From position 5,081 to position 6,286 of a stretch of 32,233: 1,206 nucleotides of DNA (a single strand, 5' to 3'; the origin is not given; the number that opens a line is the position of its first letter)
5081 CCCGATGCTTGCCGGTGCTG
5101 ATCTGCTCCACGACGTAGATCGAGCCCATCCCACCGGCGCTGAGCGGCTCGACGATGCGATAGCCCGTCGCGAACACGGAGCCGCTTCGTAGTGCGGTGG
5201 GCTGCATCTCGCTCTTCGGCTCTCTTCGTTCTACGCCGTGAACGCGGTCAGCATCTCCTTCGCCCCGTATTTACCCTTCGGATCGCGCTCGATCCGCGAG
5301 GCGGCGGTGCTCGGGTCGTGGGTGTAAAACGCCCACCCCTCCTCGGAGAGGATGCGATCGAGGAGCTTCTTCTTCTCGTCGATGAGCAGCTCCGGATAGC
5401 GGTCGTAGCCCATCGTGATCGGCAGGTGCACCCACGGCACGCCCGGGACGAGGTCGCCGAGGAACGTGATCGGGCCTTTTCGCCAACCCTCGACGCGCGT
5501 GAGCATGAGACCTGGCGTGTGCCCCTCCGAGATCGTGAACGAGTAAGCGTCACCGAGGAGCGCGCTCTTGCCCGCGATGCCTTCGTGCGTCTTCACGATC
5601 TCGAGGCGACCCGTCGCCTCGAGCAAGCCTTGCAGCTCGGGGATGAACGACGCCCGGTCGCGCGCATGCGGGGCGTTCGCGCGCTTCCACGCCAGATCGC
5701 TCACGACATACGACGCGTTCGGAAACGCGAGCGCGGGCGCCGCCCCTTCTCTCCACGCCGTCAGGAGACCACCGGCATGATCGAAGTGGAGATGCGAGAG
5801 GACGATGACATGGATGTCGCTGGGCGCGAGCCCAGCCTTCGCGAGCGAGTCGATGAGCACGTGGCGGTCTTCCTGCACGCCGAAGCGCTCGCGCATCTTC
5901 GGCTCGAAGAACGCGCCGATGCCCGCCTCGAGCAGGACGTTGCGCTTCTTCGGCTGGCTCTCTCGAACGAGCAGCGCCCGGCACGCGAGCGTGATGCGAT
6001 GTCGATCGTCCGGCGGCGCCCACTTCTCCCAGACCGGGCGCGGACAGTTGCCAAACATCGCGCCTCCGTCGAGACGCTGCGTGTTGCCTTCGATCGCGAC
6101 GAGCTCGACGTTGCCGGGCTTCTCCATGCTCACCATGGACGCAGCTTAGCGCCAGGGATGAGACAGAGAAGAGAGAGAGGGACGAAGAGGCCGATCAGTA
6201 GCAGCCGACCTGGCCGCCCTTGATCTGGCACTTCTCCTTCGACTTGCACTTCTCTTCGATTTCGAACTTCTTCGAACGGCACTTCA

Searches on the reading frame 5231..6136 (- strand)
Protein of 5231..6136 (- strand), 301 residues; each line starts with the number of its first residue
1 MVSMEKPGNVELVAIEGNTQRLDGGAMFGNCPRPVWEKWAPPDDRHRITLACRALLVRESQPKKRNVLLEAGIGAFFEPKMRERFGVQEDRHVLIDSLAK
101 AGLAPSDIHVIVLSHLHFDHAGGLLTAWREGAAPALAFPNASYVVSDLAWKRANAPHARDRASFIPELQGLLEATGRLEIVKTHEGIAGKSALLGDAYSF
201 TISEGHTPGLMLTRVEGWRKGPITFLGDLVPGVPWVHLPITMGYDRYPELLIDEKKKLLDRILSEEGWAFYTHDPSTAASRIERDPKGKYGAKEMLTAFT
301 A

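Call 7: search_protein_families(library=pfam, proteins=[window:5231-6136:-], max_evalue=0.1)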
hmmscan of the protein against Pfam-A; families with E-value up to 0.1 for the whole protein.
window:5231-6136:- (301 aa): 2 families
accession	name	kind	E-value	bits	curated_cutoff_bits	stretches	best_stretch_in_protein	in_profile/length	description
PF00753.33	Lactamase_B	-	6.8e-14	52.7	22.7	1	52-273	6-196/196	Metallo-beta-lactamase superfamily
PF12706.13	Lactamase_B_2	-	0.00043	20.4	27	1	99-129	23-52/200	Beta-lactamase superfamily domain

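Call 8: search_protein_families(library=ncbifam, proteins=[window:5231-6136:-], max_evalue=0.1)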
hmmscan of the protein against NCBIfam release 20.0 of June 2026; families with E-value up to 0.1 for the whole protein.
window:5231-6136:- (301 aa): 31 families (the best 25 are shown)
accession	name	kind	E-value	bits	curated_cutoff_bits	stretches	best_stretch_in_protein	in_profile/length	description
NF047919.1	lactonase_YtnP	equivalog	9.1e-42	143.1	425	1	8-285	3-265/274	YtnP family quorum-quenching lactonase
NF047979.1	lactonase_AidB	equivalog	1e-07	31.5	360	1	67-150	63-132/271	AidB family quorum-quenching N-acyl homoserine lactonase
NF000469.2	CAR_gen_B3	exception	5.8e-07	28.8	500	1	93-158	98-155/311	CAR family subclass B3 metallo-beta-lactamase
NF033105.1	bla_subclass_B3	equivalog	1.2e-06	28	240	1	88-137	42-91/257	subclass B3 metallo-beta-lactamase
NF045699.1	AHLLactAiiA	equivalog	1.4e-06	27.7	375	1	90-123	78-111/251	quorum-quenching N-acyl homoserine lactonase AiiA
NF047925.1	pyridox_lacton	equivalog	1.9e-06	27.9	325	1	88-123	69-104/268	4-pyridoxolactonase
NF040469.1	blaEFM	exception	2.3e-06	26.9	610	1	86-153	87-154/302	EFM family subclass B3 metallo-beta-lactamase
NF045700.1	AHLLactAttM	equivalog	2.4e-06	27.3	390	1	90-164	76-139/257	AttM family quorum-quenching N-acyl homoserine lactonase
NF033106.1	blaL1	exception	6.7e-05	22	560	1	92-138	82-128/290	L1 family subclass B3 metallo-beta-lactamase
NF040874.1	blaPJM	exception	0.00013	21.7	630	1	98-154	87-143/301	PJM family subclass B3 metallo-beta-lactamase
NF047976.1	lactonase_AhlS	equivalog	0.00014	21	475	1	89-124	85-120/276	AhlS family quorum-quenching N-acyl homoserine lactonase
NF040468.1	blaECM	exception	0.00015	21.1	640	1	86-143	88-145/303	ECM family subclass B3 metallo-beta-lactamase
NF012140.0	blaBJP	exception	0.0002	20.2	600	1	91-133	77-119/294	BJP family subclass B3 metallo-beta-lactamase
NF040644.1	blaPAM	exception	0.00021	20.5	615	1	94-211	82-184/287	PAM family subclass B3 metallo-beta-lactamase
NF000439.2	blaAIM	exception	0.00034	20.3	675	1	98-138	87-127/303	AIM family subclass B3 metallo-beta-lactamase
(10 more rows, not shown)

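Call 10: find_encoding_contigs(protein=window:5231-6136:-, flank=10000, max_places=6)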
Protein window:5231-6136:- (301 aa): no gene with exactly this product is on record in the collection.

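Call 30: search_solved_structures(query=window:5231-6136:-, max_evalue=0.001, show_alignments=1)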
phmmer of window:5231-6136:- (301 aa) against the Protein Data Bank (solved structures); distinct sequences matched with E-value up to 0.001: 29.
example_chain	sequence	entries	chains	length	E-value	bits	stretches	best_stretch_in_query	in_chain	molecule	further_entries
3esh_A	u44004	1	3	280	1.6e-31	112.9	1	6-283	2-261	Protein similar to metal-dependent hydrolase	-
4zo2_A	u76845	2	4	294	3.3e-11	46.2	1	46-275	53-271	Acylhomoserine lactonase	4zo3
5hif_A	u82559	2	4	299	4.7e-06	29.3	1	95-258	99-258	reconstructed lactonase ancestor, Anc1-MPH | dihydrocoumarin hydrolase, AncDHCH1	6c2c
3aj3_A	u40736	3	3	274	1.5e-05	27.6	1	86-228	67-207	4-pyridoxolactonase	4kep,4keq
8zu4_A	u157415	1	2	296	1.7e-05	27.5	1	94-259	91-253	Methyl parathion hydrolase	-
5eht_A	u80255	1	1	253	2.5e-05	26.9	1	83-123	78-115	N-acyl homoserine lactonase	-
2a7m_A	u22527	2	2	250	2.9e-05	26.7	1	74-123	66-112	N-acyl homoserine lactone hydrolase | N-acyl homoserine lactonase AiiA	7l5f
5eh9_A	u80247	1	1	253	3e-05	26.6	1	74-123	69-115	N-acyl homoserine lactonase AiiA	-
3dha_A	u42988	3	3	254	3.1e-05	26.6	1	74-123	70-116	N-Acyl Homoserine Lactone Hydrolase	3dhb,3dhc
2br6_A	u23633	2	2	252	6.3e-05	25.6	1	74-123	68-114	AIIA-LIKE PROTEIN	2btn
8zu5_A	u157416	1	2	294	8e-05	25.3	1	96-257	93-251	Methyl parathion hydrolase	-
6u0y_A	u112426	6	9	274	9.1e-05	25.1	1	93-221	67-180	Putative metallo-beta-lactamase l1 (Beta-lactamase type ii) (Ec 3.5.2.6) (Penicillinase)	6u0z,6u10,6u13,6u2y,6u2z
6ua1_A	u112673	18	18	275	9.1e-05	25.1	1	93-221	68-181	Putative metallo-beta-lactamase l1 (Beta-lactamase type ii) (Ec 3.5.2.6) (Penicillinase)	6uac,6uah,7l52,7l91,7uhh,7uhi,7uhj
6uaf_A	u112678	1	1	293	9.5e-05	25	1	93-221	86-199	Putative metallo-beta-lactamase l1 (Beta-lactamase type ii) (Ec 3.5.2.6) (Penicillinase)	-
4j5f_A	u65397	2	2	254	0.00015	24.3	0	74-123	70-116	N-acyl homoserine lactonase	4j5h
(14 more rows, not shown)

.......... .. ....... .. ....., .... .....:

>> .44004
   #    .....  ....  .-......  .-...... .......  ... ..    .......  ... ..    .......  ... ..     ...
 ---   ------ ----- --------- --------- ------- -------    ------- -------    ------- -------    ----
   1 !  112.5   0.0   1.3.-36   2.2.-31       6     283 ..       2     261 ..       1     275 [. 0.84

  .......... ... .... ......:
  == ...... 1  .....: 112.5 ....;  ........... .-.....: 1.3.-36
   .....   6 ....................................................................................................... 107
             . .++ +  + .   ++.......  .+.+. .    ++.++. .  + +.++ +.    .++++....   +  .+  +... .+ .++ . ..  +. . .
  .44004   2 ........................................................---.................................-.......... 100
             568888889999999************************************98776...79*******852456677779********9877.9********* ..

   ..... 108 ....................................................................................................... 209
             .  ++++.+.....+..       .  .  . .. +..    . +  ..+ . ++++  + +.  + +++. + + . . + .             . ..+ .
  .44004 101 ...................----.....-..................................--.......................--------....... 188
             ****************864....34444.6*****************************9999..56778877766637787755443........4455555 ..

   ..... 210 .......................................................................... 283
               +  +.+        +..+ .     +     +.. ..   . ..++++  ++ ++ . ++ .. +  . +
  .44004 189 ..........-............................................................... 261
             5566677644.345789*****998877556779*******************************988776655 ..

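Call 57: find_related_loci(query=window:5231-6136:-, collection=metagenome_contigs, flank=5000)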
Query window:5231-6136:- (301 aa) in metagenome_contigs; peptide patterns used: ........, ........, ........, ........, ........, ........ (x = any residue, [..] = any of these).
600 stretches matched a pattern (row limit reached: there are more); 575 encode a relative of the query (tblastn E <= 1e-3); the best 80 are kept; 80 distinct loci.
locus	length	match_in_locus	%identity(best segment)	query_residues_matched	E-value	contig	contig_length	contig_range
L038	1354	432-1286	80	9-300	1e-167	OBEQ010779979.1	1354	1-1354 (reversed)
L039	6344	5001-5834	73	10-295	9e-136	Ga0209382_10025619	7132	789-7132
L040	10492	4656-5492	69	10-296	2e-129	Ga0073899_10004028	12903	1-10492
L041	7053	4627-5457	68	10-294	1e-124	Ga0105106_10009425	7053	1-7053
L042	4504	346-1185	65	9-296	8e-125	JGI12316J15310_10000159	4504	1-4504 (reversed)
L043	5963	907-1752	67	7-296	3e-123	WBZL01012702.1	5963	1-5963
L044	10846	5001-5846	66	10-299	5e-122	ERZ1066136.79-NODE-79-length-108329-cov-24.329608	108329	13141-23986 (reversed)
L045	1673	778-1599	63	12-294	2e-123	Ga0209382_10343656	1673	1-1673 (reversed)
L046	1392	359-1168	64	12-290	6e-123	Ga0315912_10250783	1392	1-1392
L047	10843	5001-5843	59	12-301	1e-109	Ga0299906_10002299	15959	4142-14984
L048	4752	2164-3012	59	9-297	1e-109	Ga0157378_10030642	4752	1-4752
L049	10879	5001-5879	58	8-301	1e-108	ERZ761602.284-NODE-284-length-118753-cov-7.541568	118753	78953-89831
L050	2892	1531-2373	57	6-295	5e-112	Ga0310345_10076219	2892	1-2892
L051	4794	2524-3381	58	10-301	6e-108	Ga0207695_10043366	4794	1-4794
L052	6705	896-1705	59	12-290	4e-107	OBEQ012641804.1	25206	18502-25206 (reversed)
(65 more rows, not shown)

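Call 71: search_protein_families(library=padloc, proteins=[window:5231-6136:-], max_evalue=0.001)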
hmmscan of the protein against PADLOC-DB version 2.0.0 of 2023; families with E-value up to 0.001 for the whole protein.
window:5231-6136:- (301 aa): 0 families
